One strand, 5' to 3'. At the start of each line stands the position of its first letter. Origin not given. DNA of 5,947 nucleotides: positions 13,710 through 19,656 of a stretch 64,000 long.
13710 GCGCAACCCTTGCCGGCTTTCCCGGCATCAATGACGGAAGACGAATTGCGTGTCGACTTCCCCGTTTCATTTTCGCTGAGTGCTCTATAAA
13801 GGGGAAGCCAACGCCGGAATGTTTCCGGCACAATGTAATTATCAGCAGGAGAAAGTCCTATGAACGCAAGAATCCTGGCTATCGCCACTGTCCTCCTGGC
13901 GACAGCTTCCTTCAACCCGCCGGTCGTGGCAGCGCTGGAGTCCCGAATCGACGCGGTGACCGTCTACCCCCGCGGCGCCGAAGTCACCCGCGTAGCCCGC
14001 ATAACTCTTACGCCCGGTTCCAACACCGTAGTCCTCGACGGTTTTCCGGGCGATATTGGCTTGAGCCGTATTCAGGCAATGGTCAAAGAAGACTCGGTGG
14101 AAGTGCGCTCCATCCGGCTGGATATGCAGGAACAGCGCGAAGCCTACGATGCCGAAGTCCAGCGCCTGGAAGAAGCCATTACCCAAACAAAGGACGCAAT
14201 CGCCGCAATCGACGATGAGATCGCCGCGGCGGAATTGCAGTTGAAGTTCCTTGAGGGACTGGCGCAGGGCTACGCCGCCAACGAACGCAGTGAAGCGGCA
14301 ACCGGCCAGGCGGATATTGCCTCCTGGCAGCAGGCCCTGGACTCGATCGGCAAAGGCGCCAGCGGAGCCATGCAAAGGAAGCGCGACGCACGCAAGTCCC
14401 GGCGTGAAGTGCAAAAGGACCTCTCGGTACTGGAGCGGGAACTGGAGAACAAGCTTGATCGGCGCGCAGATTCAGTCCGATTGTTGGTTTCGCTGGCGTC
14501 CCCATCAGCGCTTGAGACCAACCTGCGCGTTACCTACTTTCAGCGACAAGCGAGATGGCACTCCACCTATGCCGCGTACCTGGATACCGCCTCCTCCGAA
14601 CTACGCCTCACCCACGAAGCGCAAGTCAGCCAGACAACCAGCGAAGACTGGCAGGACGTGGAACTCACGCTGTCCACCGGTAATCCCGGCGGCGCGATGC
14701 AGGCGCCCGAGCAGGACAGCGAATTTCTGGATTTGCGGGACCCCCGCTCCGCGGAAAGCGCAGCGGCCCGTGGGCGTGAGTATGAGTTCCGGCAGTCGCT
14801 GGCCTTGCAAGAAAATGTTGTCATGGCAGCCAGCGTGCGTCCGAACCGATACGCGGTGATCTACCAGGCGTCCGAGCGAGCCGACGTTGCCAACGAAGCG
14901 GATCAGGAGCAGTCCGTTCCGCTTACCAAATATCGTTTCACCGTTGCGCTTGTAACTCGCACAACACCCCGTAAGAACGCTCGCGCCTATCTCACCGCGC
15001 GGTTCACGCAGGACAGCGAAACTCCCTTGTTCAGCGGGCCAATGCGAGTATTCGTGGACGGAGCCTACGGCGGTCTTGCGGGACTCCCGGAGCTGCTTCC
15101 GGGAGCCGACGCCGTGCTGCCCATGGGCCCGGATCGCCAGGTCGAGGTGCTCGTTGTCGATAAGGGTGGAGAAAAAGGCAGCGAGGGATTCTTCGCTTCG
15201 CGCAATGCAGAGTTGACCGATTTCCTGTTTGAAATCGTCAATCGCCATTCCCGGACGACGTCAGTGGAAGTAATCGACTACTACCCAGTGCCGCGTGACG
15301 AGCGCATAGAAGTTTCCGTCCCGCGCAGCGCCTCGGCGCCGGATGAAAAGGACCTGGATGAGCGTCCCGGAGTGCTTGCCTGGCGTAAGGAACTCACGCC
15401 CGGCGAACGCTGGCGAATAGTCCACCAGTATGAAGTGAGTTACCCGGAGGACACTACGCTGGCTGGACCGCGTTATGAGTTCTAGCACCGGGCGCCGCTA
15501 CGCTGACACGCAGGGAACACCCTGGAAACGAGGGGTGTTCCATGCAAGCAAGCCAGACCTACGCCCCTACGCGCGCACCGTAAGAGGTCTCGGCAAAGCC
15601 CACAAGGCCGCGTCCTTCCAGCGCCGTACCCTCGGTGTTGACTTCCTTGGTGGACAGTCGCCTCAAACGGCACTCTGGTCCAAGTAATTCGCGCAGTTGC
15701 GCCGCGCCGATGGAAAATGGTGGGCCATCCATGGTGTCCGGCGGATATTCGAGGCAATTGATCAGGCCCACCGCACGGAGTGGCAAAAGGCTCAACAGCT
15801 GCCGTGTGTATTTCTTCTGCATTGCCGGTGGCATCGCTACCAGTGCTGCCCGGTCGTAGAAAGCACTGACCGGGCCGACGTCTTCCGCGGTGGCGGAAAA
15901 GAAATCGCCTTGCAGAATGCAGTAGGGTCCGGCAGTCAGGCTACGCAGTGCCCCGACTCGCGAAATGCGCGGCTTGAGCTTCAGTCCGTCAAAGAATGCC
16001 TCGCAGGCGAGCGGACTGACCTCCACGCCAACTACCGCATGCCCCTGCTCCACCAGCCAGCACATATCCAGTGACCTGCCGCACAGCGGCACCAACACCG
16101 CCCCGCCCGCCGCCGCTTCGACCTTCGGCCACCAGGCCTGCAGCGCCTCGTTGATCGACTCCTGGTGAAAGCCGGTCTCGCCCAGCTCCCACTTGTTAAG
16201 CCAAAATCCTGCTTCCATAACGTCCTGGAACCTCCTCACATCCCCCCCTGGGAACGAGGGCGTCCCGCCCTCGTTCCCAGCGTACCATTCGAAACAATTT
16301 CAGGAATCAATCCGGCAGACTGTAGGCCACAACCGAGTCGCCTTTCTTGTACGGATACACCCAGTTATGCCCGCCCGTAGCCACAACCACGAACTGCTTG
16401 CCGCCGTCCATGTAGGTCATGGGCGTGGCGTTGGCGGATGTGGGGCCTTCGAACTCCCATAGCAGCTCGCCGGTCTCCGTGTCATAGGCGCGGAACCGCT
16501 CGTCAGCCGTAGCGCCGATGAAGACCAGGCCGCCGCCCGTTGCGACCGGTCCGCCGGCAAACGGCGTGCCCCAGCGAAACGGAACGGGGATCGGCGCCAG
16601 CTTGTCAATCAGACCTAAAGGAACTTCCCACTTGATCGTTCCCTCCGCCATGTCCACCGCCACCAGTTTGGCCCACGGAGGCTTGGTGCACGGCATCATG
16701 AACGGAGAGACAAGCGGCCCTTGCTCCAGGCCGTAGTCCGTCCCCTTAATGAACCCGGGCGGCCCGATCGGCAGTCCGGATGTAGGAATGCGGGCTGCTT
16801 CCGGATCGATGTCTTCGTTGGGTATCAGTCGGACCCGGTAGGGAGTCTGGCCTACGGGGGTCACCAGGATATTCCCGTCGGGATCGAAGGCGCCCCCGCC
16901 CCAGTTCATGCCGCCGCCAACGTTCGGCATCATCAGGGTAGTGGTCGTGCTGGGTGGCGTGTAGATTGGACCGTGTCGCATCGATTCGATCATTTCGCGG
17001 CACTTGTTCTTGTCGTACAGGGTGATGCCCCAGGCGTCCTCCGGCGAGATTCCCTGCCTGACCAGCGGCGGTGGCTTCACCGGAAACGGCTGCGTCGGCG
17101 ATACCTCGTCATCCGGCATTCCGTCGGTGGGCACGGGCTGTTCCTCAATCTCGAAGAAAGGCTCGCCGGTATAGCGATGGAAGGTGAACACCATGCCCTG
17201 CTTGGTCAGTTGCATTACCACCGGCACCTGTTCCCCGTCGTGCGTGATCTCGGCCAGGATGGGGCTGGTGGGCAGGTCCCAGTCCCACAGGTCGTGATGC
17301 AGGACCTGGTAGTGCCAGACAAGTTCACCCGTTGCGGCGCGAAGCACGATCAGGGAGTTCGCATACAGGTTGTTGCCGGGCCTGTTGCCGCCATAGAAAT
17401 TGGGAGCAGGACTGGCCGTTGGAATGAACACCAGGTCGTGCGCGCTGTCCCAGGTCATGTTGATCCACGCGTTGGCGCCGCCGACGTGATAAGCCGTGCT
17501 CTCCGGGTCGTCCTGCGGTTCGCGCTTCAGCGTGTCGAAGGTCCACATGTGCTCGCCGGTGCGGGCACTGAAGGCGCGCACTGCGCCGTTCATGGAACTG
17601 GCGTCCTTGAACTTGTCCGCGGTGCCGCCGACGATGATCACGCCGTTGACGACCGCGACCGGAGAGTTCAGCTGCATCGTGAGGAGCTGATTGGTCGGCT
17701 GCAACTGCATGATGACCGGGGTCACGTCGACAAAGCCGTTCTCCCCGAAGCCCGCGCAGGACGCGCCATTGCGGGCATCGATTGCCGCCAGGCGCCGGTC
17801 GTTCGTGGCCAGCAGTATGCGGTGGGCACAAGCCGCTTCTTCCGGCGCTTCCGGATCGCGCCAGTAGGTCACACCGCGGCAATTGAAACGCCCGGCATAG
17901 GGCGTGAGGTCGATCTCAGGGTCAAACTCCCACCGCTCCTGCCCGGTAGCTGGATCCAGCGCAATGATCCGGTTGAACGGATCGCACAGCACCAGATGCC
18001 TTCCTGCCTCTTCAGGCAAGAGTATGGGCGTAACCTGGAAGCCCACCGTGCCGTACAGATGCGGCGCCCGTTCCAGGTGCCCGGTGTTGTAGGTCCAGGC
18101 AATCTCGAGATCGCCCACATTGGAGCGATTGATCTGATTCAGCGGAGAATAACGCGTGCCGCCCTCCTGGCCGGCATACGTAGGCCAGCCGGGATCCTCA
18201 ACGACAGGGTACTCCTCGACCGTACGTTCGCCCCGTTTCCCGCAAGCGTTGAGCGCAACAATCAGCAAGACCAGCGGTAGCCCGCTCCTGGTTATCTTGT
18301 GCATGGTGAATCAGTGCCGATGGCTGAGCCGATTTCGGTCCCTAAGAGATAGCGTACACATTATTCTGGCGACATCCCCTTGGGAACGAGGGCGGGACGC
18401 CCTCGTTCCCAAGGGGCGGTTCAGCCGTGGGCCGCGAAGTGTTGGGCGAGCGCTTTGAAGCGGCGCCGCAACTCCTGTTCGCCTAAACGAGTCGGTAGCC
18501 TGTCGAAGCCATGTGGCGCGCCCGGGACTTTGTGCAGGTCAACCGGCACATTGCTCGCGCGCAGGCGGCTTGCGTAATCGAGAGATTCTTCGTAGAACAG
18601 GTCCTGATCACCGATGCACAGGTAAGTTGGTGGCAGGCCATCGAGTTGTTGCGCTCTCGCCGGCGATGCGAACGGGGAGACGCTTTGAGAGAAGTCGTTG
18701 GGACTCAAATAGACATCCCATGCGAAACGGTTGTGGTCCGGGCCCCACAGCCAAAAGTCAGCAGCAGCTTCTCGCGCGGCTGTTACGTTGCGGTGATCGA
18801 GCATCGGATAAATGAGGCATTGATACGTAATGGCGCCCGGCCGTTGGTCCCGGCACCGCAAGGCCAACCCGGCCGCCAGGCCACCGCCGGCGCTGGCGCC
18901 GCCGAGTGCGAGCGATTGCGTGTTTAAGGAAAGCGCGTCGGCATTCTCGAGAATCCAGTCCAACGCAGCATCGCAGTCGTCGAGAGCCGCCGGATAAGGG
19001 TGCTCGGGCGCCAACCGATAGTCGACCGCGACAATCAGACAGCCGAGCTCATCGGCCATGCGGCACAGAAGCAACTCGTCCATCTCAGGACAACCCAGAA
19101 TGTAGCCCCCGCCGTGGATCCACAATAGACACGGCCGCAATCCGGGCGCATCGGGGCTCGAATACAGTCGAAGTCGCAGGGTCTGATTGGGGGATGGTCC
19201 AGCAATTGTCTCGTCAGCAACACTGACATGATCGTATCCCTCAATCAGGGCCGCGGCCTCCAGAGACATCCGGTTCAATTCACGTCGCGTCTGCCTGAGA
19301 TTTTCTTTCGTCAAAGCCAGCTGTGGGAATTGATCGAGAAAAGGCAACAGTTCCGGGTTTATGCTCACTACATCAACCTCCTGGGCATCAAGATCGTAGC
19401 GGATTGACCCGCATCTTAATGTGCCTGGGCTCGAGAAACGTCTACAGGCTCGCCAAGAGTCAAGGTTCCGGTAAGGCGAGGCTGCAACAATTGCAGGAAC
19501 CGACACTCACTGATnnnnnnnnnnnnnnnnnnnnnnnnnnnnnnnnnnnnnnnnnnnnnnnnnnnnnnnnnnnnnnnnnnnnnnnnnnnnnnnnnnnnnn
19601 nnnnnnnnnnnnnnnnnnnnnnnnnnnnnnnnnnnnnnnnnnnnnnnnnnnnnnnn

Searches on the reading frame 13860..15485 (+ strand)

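Call 50: search_protein_families(library=pfam, proteins=[window:13860-15485:+], max_evalue=0.001)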
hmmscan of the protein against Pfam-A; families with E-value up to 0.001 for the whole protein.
window:13860-15485:+ (541 aa): 2 families
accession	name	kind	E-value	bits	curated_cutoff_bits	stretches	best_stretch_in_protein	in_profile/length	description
PF13598.12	DUF4139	-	1.5e-40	139.6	31.8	1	222-530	1-205/205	Domain of unknown function (DUF4139)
PF13600.11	DUF4140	-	6.8e-19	68.6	27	1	33-131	1-98/98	N-terminal domain of unknown function (DUF4140)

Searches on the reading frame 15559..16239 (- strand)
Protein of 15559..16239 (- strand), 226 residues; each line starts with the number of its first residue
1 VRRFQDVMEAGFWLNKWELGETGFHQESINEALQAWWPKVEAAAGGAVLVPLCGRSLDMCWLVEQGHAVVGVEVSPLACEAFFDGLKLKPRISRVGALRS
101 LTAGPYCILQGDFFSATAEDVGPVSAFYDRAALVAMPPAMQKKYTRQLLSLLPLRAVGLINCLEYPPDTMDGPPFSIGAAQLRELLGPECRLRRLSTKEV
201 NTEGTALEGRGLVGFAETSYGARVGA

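Call 82: search_protein_families(library=pfam, proteins=[window:15559-16239:-], max_evalue=0.001)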
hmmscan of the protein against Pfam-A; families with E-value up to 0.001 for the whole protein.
window:15559-16239:- (226 aa): 1 family
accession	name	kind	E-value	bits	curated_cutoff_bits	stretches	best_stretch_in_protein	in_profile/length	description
PF05724.17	TPMT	-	1.9e-59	201.4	26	1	8-218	1-211/218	Thiopurine S-methyltransferase (TPMT)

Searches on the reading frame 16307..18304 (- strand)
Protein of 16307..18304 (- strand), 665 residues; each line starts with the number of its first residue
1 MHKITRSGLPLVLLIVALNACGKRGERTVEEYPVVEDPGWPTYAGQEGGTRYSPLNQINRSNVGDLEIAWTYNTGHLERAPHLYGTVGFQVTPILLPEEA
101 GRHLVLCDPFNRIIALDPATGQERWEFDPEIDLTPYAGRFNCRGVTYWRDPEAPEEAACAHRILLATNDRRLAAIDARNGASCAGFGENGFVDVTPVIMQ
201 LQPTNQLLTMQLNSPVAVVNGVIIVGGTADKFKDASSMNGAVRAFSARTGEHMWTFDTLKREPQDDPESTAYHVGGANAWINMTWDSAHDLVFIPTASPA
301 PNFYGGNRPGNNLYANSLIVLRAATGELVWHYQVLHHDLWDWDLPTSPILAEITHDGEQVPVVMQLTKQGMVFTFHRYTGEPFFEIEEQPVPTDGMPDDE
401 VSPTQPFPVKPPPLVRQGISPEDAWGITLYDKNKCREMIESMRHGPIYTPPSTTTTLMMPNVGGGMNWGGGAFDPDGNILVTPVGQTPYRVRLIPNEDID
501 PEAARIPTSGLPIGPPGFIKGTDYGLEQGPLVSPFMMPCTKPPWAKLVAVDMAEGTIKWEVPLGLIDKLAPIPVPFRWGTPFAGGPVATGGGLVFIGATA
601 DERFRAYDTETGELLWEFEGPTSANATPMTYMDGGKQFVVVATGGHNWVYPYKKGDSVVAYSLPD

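Call 50: search_protein_families(library=pfam, proteins=[window:16307-18304:-], max_evalue=0.001)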
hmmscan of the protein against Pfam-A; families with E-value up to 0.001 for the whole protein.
window:16307-18304:- (665 aa): 3 families
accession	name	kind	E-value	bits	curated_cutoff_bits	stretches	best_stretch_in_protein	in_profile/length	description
PF01011.28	PQQ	-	3e-212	707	26.7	1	40-639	1-595/595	Glucose/ethanol/alcohol dehydrogenase, beta-propeller domain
PF13360.13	PQQ_2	-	3e-17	63.5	27.6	1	547-654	5-92/233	Outer membrane protein assembly factor BamB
PF13570.13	Beta-prop_ACSF4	-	0.00012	22.1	133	0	593-643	21-152/329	Beta-alanine-activating enzyme, beta-propeller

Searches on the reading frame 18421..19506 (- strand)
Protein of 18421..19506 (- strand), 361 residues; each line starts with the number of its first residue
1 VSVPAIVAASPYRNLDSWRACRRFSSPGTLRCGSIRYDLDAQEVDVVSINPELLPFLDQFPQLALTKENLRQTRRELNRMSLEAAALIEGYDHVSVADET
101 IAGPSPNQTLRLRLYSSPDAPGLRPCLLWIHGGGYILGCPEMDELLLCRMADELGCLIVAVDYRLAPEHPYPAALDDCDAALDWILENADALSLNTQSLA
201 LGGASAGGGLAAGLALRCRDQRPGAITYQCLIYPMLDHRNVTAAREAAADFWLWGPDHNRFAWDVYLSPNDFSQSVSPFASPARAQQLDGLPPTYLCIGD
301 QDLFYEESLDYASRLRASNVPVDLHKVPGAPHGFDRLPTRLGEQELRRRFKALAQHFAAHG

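Call 82: search_protein_families(library=pfam, proteins=[window:18421-19506:-], max_evalue=0.001)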
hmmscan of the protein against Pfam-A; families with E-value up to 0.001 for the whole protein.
window:18421-19506:- (361 aa): 4 families
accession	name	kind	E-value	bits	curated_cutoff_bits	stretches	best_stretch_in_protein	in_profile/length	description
PF07859.19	Abhydrolase_3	-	7.3e-60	202.7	25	1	127-334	1-208/210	alpha/beta hydrolase fold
PF20434.5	BD-FAE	-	1.5e-19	70.8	26.8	1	114-219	3-111/215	BD-FAE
PF00135.34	COesterase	-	4.3e-07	29.7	27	1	110-216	86-202/515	Carboxylesterase family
PF00326.27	Peptidase_S9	-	0.00013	22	22.6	1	175-341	45-196/213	Prolyl oligopeptidase family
